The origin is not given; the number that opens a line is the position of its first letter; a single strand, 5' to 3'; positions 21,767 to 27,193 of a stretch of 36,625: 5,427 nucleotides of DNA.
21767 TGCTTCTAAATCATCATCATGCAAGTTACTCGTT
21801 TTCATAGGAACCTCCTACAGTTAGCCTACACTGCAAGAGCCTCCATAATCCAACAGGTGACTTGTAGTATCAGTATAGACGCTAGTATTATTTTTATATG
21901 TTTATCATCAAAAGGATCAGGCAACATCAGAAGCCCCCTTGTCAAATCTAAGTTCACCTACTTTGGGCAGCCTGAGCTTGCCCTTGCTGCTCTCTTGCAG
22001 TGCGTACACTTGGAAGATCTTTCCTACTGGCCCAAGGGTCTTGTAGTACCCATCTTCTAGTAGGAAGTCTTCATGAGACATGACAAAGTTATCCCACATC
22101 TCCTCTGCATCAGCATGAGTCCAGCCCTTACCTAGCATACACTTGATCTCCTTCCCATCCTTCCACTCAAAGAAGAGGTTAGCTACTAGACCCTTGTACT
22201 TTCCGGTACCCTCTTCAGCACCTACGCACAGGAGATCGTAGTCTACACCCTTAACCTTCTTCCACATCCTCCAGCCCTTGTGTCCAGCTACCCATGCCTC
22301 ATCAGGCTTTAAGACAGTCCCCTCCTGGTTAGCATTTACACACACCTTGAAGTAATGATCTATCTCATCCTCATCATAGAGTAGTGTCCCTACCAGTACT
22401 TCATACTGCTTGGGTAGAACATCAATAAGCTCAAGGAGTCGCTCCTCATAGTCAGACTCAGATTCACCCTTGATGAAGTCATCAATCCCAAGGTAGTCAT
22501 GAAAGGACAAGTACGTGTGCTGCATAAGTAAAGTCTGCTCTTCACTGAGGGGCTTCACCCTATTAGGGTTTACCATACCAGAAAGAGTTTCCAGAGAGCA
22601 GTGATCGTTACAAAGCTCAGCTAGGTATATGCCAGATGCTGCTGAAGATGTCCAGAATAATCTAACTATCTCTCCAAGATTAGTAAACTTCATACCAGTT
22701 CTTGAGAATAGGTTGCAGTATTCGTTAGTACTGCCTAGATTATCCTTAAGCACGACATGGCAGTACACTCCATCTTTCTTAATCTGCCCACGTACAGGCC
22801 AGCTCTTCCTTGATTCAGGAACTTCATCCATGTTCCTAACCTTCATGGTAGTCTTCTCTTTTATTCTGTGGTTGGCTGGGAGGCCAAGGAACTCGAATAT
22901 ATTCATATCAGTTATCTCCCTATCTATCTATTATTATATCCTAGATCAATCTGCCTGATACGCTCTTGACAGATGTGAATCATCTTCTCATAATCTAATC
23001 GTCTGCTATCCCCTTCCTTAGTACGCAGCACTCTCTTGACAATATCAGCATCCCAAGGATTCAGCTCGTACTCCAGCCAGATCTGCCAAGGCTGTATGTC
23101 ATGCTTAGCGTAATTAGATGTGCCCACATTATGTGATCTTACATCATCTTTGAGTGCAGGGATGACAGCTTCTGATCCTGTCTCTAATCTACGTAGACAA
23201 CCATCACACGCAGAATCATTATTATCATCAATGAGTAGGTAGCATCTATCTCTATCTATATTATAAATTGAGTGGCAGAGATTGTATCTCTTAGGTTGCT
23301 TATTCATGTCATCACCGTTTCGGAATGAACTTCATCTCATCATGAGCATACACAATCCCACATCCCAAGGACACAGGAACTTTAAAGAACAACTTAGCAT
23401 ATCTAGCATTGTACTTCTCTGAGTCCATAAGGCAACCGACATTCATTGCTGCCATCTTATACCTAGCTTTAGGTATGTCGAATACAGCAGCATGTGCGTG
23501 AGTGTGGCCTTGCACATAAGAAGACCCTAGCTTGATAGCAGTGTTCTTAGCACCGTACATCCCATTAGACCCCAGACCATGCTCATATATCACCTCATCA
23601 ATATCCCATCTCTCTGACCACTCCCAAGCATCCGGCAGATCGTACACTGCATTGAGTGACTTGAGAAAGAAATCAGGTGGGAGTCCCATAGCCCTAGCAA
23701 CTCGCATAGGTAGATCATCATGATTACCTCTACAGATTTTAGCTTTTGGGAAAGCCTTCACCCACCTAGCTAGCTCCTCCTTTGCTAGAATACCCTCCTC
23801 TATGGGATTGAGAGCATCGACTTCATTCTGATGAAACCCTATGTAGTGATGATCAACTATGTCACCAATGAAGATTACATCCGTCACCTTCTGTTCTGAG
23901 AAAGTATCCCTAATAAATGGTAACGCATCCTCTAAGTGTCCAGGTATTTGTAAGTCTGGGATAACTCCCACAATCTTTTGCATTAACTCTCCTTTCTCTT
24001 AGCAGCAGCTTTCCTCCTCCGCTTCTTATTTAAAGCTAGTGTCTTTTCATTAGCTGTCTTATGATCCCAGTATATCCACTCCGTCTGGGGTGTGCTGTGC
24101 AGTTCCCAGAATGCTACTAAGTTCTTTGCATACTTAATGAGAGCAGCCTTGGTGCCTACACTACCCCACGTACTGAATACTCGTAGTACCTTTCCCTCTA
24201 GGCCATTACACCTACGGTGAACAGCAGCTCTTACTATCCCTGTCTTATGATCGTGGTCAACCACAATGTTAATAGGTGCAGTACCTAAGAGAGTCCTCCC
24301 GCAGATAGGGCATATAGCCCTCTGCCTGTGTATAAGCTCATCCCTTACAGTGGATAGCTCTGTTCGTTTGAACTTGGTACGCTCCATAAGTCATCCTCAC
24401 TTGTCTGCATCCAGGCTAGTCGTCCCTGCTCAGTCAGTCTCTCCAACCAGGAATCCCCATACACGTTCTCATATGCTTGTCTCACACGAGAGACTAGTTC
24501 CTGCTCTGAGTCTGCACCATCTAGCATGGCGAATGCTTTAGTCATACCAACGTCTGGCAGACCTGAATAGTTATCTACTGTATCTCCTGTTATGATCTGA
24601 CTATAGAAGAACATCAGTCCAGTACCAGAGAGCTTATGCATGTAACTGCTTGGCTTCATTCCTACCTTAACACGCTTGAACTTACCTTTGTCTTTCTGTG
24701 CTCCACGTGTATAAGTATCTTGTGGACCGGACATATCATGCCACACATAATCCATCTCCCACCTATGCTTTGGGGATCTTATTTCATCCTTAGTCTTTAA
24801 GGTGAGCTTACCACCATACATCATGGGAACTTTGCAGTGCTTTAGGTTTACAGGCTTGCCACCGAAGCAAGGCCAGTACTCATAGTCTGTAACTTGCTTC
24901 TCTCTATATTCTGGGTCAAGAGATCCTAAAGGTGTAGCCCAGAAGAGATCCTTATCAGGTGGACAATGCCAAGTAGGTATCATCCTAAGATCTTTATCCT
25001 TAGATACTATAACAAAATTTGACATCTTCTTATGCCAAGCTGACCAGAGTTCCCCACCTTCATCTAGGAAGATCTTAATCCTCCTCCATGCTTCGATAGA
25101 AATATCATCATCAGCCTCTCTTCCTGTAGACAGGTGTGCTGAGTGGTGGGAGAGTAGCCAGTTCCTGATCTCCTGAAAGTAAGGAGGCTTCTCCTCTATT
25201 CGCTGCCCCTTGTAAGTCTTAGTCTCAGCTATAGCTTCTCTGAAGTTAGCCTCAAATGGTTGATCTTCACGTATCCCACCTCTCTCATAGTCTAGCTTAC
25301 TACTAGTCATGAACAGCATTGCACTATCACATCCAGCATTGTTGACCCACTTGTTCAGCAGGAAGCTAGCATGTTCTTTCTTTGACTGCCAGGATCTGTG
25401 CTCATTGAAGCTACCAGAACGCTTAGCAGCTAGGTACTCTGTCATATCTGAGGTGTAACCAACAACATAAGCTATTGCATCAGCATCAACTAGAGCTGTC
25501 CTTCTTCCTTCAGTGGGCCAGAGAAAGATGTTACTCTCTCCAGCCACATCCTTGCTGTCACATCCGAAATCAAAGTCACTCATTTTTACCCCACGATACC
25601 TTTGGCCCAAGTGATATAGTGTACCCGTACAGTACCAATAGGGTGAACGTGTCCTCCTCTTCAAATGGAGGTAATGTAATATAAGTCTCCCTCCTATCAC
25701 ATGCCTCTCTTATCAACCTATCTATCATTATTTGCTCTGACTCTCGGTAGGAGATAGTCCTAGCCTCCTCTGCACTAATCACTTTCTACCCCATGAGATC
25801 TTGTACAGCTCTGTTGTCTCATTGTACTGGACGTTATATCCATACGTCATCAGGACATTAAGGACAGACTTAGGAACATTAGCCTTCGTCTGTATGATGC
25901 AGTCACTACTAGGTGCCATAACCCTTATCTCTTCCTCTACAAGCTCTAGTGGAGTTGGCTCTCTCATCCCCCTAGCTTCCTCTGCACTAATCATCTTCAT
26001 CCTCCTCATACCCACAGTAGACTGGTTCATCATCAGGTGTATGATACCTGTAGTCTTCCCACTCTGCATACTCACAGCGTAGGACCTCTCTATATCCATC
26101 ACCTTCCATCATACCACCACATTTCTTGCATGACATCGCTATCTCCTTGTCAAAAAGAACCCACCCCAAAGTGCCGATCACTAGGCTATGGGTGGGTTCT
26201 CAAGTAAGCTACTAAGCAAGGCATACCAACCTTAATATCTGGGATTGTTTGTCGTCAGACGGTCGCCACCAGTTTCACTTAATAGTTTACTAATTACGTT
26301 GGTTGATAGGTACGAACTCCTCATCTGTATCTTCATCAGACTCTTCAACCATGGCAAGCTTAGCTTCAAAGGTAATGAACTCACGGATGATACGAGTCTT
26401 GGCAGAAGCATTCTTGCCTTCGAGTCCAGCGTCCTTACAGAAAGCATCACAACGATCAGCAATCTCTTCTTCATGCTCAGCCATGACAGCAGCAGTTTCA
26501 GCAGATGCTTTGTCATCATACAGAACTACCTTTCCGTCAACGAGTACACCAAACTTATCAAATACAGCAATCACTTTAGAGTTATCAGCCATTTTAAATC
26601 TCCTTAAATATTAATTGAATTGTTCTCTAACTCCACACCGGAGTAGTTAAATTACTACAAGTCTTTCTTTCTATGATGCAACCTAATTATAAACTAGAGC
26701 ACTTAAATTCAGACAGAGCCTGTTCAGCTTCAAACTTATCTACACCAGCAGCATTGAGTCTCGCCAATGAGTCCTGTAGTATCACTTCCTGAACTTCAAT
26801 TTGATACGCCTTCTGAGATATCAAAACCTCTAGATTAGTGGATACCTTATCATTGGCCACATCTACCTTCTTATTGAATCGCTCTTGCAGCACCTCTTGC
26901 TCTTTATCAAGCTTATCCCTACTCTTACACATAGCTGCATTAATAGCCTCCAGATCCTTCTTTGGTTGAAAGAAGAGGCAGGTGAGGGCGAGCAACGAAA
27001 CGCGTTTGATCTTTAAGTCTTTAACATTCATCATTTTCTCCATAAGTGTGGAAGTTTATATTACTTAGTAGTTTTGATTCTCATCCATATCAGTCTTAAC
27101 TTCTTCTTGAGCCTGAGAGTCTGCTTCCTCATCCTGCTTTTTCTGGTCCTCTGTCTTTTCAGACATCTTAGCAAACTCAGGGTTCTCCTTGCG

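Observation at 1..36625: SP6/K11-like single-subunit-RNAP promoter family (5 copies) in a genome with no recognisable RNA polymerase gene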

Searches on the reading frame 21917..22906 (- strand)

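Call 5: search_protein_families(library=pfam, proteins=[window:21917-22906:-], max_evalue=0.01)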
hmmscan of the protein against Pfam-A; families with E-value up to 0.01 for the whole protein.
window:21917-22906:- (329 aa): 2 families
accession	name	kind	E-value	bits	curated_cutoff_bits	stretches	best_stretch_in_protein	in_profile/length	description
PF14743.12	DNA_ligase_OB_2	-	2.1e-08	34.5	28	1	232-320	1-66/66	DNA ligase OB-like domain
PF01068.26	DNA_ligase_A_M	-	0.0018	18.4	26.2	1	127-216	111-202/204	ATP dependent DNA ligase domain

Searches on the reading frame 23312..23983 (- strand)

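Call 5: search_protein_families(library=pfam, proteins=[window:23312-23983:-], max_evalue=0.01)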
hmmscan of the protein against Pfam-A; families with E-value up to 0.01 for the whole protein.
window:23312-23983:- (223 aa): 1 family
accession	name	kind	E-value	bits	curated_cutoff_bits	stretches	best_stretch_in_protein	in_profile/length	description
PF00149.33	Metallophos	-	1.3e-05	26.2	21.5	1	5-107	3-85/191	Calcineurin-like phosphoesterase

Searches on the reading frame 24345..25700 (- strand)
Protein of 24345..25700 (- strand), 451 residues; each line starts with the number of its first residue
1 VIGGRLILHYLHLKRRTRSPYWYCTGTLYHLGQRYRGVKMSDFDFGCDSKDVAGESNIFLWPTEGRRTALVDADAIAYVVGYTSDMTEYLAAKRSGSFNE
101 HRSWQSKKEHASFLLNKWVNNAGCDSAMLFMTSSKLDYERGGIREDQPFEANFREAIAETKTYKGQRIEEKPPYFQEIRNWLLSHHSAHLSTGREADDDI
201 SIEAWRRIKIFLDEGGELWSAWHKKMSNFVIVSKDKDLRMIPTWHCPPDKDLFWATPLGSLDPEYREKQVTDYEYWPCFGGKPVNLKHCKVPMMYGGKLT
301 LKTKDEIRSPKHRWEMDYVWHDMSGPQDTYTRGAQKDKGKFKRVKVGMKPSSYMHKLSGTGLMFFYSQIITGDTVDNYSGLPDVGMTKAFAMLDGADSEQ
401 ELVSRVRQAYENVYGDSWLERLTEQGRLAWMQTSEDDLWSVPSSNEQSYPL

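Call 5: search_protein_families(library=pfam, proteins=[window:24345-25700:-], max_evalue=0.01)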
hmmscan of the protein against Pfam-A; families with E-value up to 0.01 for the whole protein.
window:24345-25700:- (451 aa): 1 family
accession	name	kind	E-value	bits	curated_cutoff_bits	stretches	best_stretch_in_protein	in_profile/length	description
PF01367.25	5_3_exonuc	-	0.0019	19.1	40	1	369-411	11-53/97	5'-3' exonuclease, C-terminal SAM fold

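Call 6: search_protein_families(library=phrogs, proteins=[window:24345-25700:-], max_evalue=0.001)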
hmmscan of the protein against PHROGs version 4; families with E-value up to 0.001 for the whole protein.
window:24345-25700:- (451 aa): 1 family
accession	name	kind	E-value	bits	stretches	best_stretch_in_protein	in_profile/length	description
phrog_107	-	DNA, RNA and nucleotide metabolism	8.9e-51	174.6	1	39-438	94-367/542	exonuclease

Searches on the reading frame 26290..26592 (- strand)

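Call 43: search_protein_families(library=pfam, proteins=[window:26290-26592:-], max_evalue=1)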
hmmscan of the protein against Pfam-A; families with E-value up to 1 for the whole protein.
window:26290-26592:- (100 aa): 1 family
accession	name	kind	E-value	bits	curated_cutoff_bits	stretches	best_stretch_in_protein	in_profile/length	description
PF21032.3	PROPPIN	-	0.11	12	30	1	14-73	145-200/345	PROPPIN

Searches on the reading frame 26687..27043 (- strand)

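Call 43: search_protein_families(library=pfam, proteins=[window:26687-27043:-], max_evalue=1)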
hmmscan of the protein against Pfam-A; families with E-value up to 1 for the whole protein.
window:26687-27043:- (118 aa): 1 family
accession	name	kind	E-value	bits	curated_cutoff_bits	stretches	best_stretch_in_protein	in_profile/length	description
PF25708.1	Phage_T7_Gp5_9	-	0.062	13.7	24.5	1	73-103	5-32/46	Phage T7 gp5.9 RecBCD inhibitor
